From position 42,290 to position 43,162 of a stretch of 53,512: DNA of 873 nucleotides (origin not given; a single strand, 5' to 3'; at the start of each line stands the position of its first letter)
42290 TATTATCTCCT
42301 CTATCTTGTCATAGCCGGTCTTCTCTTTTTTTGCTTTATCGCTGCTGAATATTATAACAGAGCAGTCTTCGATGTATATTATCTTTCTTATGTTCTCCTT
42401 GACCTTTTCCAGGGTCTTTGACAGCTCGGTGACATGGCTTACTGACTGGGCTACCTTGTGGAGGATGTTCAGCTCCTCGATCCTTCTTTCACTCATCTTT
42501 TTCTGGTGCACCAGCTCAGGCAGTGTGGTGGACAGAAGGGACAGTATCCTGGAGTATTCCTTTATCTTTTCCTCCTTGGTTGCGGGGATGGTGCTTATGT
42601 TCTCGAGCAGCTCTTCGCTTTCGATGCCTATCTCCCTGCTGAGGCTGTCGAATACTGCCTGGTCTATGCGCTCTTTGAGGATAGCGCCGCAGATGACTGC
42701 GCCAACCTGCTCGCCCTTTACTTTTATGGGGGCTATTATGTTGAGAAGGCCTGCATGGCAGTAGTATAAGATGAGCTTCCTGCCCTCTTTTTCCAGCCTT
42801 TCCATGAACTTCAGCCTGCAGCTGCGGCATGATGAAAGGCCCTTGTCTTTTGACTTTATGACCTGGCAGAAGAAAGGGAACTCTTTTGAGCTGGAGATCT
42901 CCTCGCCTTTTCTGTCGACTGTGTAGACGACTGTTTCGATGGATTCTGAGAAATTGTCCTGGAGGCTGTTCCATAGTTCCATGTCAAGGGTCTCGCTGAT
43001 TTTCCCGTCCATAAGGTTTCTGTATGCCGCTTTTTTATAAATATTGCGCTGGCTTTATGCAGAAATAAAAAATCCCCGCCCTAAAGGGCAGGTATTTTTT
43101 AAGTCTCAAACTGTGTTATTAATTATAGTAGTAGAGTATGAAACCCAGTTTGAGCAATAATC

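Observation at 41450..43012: PocR-GAF-GGDEF diguanylate cyclase with intact GGEEF and RxxD I-site in an apparently archaeal genome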

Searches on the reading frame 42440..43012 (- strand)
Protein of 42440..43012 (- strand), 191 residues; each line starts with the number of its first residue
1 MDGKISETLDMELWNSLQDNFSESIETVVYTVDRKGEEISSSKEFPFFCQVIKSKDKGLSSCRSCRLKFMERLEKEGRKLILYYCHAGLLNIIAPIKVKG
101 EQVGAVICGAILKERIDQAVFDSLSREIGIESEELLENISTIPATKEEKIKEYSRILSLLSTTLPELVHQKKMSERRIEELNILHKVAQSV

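Call 53: find_related_loci(query=A4, collection=metagenome_contigs, flank=10000)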
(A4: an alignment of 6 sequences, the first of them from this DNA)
Query A4 (191 aa) in metagenome_contigs; peptide patterns used: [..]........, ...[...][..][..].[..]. (x = any residue, [..] = any of these).
57 stretches matched a pattern; 9 encode a relative of the query (tblastn E <= 1e-3); 9 distinct loci.
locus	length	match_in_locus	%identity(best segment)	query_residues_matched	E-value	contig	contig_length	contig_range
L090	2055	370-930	41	5-191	6e-52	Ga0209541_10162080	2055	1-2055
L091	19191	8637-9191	42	5-189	6e-51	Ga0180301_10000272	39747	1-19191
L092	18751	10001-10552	41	5-189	4e-49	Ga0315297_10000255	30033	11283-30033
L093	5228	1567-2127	38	5-191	5e-49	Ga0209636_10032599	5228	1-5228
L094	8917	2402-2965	39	1-189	7e-47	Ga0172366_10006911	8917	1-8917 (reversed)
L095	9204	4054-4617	39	1-189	7e-47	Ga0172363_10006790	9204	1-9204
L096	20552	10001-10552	38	5-191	1e-42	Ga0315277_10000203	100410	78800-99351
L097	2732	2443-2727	43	4-98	2e-28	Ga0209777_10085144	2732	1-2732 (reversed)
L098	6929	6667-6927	42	1-88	7e-21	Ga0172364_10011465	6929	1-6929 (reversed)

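Call 77: predict_structure(alignment_id=A4)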
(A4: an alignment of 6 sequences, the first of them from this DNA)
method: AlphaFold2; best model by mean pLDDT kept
length: 191 residues; sequences in the alignment: 6
mean_pLDDT: 69.4   pTM: 0.67
mean pLDDT of the five models: 69.4, 43.1, 41.4, 38.7, 37.0
residues with pLDDT >= 90: 1; 70-90: 104; 50-70: 73; < 50: 13
segments of 3 or more residues with pLDDT < 50: 171-173, 185-191
pLDDT, mean of each block of 10 residues (from residue 1): 64 77 76 85 65 58 83 82 76 81 80 65 70 68 69 71 57 50 46 35
secondary structure, 60 per line:
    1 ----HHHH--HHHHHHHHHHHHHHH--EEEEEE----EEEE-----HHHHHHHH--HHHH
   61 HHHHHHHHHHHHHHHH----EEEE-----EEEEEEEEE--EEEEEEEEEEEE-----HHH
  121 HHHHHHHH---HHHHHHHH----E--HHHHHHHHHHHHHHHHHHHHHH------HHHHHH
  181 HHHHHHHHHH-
elements in order: H5-8 H11-25 E28-33 E38-41 H47-54 H57-76 E81-84 E90-98 E101-112 H118-128 H132-139 H147-168 H175-190

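Call 82: fold_search(model_id=the predicted structure, library=pdb)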
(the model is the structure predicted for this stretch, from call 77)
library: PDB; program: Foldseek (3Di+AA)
matches with E <= 10: 1266; with E <= 0.001: 3
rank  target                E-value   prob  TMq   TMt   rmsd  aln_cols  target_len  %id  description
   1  5ey2_A                3.7e-04  0.98  0.34  0.27  16.9       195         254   16  Crystal structure of CodY from Bacillus cereus (released 2016-09-14)
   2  9a6f_A                3.9e-04  0.99  0.33  0.26  15.9       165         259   13  Integrative model of CODY-YPPF by crosslinking MS and deep learning (released 2024-09-18)
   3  5loe_A                8.3e-04  0.96  0.34  0.26  17.3       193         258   14  Structure of full length Cody from Bacillus subtilis in complex with Ile (released 2017-01-11)
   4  2gx5_D                1.3e-03  1.00  0.35  0.41  14.7       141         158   14  N-terminal GAF domain of transcriptional pleiotropic repressor CodY (released 2007-04-17)
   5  2gx5_A                1.5e-03  0.99  0.35  0.42  15.2       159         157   13  N-terminal GAF domain of transcriptional pleiotropic repressor CodY (released 2007-04-17)
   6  2b18                  1.6e-03  1.00  0.35  0.42  10.7       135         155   12  N-terminal GAF domain of transcriptional pleiotropic repressor CodY. (released 2006-02-21)
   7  6izw_B                1.7e-03  0.97  0.32  0.40  17.7       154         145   14  Myxococcus xanthus MglA bound to GTP-gamma-S and MglB (released 2019-10-16)
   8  5lnh_A                2.0e-03  0.96  0.35  0.28  16.6       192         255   13  Structure of full length Unliganded CodY from Bacillus subtilis (released 2017-01-11)
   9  5tjj_B                2.1e-03  0.87  0.30  0.24  13.6       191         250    8  Crystal structure of IcIR transcriptional regulator from Alicyclobacillus acidocaldarius (released 2016-10-26)
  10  5ey1_B                2.6e-03  0.97  0.34  0.38  16.1       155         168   19  Crystal structure of CodY from Staphylococcus aureus with GTP and Ile (released 2016-09-14)
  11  2gx5_C                2.9e-03  0.99  0.35  0.41  14.6       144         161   13  N-terminal GAF domain of transcriptional pleiotropic repressor CodY (released 2007-04-17)
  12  3obf_A                3.3e-03  0.85  0.27  0.29  14.3       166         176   10  Crystal structure of putative transcriptional regulator, IclR family; targeted domain 129...302 (released 2010-08-25)
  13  4ywz_B                3.7e-03  0.96  0.28  0.35   7.8       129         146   14  Crystal structure of the extracellular receptor domain of the essential sensor kinase WalK from Staphylococcus aureus (released 2016-03-30)
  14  3obf_B                3.7e-03  0.93  0.29  0.32  10.7       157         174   10  Crystal structure of putative transcriptional regulator, IclR family; targeted domain 129...302 (released 2010-08-25)
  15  5loe_B                3.7e-03  0.85  0.35  0.28  18.4       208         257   12  Structure of full length Cody from Bacillus subtilis in complex with Ile (released 2017-01-11)
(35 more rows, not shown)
